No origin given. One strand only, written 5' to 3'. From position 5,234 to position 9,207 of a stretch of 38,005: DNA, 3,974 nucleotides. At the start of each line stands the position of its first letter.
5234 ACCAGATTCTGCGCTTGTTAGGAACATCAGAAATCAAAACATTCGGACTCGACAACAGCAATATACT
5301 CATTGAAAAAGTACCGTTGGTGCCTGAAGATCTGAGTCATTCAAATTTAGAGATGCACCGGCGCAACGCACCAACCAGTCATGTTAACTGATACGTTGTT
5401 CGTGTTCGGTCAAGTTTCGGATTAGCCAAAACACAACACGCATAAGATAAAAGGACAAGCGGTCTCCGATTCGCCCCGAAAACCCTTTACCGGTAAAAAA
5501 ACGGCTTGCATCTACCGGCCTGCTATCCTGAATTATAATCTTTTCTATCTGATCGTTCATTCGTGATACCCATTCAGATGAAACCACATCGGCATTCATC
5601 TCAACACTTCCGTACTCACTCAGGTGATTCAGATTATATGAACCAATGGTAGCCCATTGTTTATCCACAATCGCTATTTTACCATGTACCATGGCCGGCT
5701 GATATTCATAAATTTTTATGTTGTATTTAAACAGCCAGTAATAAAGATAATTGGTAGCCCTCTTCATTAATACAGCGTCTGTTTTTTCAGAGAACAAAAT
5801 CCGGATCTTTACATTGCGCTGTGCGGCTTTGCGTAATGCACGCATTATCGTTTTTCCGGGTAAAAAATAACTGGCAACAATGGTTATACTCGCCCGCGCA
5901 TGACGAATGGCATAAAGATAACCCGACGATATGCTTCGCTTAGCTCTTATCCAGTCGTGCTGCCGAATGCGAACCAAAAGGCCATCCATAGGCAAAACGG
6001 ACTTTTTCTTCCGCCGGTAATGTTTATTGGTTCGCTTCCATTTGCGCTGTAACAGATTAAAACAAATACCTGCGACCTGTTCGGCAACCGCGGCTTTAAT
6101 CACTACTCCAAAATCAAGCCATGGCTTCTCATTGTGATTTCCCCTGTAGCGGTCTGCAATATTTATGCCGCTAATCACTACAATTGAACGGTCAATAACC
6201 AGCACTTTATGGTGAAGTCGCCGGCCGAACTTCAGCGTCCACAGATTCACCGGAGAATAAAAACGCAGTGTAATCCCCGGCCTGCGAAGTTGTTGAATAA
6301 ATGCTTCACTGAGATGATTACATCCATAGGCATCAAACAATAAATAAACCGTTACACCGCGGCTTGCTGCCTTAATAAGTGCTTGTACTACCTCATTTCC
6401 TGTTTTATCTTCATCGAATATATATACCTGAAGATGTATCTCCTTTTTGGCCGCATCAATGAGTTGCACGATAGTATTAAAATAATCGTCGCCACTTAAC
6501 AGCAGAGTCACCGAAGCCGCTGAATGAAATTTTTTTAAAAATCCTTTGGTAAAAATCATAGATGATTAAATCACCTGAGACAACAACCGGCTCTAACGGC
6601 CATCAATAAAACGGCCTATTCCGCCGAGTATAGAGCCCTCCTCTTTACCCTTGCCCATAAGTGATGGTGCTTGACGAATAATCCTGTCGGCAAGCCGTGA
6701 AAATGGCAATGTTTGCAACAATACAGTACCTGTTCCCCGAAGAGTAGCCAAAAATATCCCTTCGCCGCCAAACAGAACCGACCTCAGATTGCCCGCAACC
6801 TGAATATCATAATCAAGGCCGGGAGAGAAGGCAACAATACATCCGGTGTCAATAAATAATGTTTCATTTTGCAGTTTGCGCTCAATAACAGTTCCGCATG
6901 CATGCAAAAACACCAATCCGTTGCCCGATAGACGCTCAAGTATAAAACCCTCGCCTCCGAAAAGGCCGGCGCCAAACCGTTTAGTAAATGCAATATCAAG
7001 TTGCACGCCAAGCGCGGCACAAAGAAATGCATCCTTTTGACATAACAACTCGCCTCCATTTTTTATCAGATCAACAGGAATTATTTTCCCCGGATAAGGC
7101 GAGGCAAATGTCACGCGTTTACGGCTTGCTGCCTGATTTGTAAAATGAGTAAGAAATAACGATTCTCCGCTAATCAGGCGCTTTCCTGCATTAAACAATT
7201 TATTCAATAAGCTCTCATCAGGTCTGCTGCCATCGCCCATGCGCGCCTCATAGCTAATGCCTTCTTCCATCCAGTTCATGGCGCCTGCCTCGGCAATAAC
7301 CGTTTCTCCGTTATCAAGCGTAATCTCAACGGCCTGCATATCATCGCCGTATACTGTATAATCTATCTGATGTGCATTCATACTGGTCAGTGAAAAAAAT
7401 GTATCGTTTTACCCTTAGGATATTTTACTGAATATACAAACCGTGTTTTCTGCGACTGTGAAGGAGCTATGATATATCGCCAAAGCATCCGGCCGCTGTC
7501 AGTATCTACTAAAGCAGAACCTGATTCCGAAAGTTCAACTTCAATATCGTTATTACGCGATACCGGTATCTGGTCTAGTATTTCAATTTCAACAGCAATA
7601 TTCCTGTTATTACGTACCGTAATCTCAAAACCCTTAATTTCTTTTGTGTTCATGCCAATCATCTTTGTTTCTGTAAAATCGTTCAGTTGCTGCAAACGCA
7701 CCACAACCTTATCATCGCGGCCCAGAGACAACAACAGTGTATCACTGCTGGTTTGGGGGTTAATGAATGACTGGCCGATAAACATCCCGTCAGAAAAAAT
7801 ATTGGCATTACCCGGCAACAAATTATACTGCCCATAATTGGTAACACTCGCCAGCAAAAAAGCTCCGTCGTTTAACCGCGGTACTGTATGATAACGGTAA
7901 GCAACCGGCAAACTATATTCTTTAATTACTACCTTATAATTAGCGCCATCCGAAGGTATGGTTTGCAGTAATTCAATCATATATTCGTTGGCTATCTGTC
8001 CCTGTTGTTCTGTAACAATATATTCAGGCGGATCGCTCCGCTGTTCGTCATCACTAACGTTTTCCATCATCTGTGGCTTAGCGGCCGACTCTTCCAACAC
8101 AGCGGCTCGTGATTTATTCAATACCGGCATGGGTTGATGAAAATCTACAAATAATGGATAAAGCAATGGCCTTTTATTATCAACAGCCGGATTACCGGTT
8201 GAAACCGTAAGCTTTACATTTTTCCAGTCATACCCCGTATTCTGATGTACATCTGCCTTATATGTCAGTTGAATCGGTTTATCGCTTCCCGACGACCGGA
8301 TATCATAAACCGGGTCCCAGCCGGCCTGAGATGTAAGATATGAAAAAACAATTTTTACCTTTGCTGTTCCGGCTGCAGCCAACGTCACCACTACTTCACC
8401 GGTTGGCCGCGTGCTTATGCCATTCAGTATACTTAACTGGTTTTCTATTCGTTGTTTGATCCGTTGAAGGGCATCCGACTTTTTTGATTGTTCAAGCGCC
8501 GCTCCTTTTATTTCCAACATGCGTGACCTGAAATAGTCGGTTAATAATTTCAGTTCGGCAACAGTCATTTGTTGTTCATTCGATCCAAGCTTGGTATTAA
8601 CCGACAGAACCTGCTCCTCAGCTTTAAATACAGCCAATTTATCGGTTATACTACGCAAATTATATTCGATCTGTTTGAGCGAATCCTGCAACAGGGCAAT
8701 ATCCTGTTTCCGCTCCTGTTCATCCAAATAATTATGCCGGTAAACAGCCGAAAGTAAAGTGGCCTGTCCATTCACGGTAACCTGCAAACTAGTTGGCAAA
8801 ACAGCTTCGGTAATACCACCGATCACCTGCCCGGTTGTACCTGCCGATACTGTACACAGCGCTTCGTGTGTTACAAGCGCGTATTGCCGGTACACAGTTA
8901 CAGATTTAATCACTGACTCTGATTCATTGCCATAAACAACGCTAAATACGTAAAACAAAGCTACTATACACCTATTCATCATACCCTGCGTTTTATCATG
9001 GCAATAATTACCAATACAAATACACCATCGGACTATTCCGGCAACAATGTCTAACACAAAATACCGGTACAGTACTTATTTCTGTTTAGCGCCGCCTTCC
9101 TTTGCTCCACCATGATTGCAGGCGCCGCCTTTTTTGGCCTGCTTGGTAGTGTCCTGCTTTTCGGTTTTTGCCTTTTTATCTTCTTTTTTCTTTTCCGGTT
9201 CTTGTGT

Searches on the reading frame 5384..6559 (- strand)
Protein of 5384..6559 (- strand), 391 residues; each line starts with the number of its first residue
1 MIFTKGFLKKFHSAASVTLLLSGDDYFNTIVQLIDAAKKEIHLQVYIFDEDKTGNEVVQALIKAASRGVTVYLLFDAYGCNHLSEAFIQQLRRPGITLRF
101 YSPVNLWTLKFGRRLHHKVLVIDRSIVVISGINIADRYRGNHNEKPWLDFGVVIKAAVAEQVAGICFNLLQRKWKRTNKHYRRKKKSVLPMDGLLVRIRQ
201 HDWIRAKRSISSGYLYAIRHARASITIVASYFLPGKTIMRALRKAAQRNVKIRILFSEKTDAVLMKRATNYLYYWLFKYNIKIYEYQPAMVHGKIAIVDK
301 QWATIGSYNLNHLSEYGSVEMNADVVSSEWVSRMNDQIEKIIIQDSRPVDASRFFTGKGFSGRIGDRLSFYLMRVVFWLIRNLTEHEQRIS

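Call 34: search_protein_families(library=pfam, proteins=[window:5384-6559:-])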
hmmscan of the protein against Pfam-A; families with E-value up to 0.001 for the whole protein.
window:5384-6559:- (391 aa): 3 families
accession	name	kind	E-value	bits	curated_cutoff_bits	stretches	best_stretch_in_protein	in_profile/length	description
PF13091.12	PLDc_2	-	6.5e-45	152.6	27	2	217-341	4-131/132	PLD-like domain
PF00614.28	PLDc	-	2.7e-09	37.1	21.9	1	113-138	3-28/28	Phospholipase D Active site motif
PF11495.14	Regulator_TrmB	-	0.00087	19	22.2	0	27-76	12-57/233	Archaeal transcriptional regulator TrmB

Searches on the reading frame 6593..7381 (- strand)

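Call 34: search_protein_families(library=pfam, proteins=[window:6593-7381:-])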
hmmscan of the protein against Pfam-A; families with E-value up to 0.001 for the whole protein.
window:6593-7381:- (262 aa): 1 family
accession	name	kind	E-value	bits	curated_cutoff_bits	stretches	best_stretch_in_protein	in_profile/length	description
PF01987.23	AIM24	-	3.3e-70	236.4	25.7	1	8-225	1-205/205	Mitochondrial biogenesis AIM24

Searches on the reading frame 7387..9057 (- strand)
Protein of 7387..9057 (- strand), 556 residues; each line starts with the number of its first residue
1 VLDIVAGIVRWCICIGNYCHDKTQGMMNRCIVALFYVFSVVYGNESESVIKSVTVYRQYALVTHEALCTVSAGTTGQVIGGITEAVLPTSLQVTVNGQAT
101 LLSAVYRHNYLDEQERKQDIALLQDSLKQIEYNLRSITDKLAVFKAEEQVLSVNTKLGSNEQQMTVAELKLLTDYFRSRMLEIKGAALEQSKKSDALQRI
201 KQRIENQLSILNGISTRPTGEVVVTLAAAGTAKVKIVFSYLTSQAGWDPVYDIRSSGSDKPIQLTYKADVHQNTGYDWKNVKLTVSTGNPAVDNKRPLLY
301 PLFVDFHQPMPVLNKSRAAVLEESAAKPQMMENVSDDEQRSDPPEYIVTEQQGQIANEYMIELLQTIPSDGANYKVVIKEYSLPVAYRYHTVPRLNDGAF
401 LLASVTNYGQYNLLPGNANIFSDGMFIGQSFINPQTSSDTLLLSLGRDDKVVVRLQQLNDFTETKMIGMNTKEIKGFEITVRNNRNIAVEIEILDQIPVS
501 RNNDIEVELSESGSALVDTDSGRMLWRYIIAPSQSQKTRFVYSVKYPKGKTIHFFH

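Call 34: search_protein_families(library=pfam, proteins=[window:7387-9057:-])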
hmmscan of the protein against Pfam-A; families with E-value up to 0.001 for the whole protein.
window:7387-9057:- (556 aa): 2 families
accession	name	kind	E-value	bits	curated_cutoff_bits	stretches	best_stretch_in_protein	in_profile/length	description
PF13598.12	DUF4139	-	9.7e-51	172.8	31.8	1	238-548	3-205/205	Domain of unknown function (DUF4139)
PF13600.11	DUF4140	-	4e-14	53.3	27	1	53-151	1-98/98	N-terminal domain of unknown function (DUF4140)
